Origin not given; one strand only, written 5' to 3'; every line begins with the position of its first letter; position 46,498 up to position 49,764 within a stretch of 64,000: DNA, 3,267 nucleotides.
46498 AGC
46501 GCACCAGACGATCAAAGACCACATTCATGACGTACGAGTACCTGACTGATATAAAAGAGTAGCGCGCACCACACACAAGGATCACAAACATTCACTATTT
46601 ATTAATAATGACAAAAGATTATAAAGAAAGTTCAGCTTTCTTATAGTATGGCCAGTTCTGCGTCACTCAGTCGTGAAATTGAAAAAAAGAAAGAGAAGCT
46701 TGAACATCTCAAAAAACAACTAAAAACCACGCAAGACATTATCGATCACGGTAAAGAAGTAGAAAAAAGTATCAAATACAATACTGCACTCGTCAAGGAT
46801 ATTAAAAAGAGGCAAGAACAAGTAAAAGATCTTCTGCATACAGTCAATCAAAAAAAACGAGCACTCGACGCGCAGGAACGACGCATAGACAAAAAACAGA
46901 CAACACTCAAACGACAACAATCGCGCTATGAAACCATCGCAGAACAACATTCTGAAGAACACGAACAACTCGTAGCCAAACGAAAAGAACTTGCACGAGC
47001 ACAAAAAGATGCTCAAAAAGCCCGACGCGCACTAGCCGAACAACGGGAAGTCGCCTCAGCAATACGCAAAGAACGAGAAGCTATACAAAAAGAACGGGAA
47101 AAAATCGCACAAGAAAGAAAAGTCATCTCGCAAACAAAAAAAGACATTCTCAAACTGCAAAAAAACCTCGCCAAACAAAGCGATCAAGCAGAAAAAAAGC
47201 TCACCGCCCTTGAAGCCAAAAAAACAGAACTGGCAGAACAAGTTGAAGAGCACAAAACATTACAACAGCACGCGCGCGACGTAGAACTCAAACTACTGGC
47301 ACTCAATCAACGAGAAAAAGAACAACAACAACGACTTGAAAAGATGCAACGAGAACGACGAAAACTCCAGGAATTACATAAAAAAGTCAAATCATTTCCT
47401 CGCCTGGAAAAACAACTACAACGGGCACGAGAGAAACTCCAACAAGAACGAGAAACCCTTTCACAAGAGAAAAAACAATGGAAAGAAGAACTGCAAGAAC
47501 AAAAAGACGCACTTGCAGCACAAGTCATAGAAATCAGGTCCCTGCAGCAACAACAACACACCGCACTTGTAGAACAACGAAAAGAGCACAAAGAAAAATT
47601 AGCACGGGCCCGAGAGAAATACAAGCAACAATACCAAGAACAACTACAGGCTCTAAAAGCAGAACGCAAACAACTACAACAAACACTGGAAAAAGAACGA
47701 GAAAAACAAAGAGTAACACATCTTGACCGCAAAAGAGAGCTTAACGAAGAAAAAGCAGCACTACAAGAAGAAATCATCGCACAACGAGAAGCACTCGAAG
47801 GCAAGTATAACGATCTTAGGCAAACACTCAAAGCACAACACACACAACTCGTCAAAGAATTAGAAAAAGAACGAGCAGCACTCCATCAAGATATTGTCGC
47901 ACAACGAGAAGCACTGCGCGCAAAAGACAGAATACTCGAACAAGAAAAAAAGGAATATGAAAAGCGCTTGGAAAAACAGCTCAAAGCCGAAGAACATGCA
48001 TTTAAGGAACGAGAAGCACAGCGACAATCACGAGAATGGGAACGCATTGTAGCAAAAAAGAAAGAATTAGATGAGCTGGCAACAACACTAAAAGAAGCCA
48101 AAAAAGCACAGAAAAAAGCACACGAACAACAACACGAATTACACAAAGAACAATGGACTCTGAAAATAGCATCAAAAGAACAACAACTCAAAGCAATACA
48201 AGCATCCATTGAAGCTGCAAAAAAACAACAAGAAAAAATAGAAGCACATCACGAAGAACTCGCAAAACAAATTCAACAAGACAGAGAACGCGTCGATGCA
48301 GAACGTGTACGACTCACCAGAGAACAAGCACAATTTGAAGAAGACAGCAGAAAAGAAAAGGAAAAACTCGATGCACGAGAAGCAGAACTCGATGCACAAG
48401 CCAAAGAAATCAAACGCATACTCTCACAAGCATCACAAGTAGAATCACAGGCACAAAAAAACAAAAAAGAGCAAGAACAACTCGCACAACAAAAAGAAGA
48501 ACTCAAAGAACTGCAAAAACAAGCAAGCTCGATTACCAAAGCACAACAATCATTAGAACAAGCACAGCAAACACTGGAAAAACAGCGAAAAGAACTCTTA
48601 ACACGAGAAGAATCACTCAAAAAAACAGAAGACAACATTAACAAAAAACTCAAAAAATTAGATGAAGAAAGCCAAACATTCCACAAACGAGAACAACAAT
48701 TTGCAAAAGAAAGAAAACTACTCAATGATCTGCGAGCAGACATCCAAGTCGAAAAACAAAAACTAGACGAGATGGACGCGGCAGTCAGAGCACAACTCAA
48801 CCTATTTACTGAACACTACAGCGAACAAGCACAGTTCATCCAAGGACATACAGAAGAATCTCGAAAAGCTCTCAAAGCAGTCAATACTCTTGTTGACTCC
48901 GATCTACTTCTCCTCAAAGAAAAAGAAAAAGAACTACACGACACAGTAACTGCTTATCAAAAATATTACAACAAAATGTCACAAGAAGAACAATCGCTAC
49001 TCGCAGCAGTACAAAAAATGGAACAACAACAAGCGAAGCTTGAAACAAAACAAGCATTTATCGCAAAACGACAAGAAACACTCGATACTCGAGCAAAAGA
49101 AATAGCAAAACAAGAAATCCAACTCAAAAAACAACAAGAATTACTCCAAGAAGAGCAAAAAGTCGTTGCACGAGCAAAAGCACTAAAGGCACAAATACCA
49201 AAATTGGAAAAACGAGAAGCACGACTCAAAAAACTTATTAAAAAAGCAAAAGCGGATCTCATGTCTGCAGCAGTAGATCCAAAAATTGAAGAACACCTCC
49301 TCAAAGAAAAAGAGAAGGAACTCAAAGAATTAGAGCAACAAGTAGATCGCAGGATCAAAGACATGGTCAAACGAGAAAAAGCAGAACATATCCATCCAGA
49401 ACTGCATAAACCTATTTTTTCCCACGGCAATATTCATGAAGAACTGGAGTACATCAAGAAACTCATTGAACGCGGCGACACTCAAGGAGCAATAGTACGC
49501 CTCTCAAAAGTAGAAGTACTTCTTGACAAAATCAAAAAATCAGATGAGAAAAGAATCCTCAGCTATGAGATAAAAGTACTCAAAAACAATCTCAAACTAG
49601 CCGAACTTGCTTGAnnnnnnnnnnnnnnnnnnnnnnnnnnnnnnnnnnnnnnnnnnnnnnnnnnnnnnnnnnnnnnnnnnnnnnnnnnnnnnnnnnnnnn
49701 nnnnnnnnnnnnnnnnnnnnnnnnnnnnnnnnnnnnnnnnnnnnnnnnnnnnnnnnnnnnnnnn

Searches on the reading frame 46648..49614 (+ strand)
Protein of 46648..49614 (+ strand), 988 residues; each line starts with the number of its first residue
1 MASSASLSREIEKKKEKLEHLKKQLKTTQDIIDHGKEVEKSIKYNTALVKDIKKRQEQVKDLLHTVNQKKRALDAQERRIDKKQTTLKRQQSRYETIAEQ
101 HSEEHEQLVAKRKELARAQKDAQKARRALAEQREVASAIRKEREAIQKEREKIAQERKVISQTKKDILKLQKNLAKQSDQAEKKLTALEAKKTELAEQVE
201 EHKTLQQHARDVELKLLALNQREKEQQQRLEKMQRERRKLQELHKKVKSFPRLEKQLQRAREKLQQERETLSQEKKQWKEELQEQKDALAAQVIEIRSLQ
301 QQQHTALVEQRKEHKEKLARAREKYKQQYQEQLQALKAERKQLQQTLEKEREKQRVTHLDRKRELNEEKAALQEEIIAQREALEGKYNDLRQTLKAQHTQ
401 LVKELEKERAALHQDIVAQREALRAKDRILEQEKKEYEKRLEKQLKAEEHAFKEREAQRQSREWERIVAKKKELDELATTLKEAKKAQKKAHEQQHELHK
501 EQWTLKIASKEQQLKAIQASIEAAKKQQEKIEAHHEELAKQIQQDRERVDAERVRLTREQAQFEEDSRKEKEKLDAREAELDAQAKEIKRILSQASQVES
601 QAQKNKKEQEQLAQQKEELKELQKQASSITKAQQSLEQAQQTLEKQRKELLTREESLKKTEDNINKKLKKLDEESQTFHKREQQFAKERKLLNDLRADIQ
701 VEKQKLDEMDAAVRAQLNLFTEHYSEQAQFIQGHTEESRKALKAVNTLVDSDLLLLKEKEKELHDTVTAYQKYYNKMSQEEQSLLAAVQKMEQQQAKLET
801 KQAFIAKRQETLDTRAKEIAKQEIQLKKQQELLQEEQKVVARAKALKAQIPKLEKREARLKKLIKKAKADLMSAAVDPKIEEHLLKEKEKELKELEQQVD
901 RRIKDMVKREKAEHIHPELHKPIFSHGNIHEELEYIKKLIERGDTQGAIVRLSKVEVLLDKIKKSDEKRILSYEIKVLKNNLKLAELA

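Call 8: search_protein_families(library=pfam, proteins=[window:46648-49614:+], max_evalue=0.001)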
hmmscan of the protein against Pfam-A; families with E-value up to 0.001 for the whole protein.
window:46648-49614:+ (988 aa): 1 family
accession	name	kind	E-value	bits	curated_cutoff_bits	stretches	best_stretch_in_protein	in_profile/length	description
PF25762.1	HAUS1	-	0.00096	19.5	40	1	710-900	35-222/236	HAUS augmin-like complex subunit 1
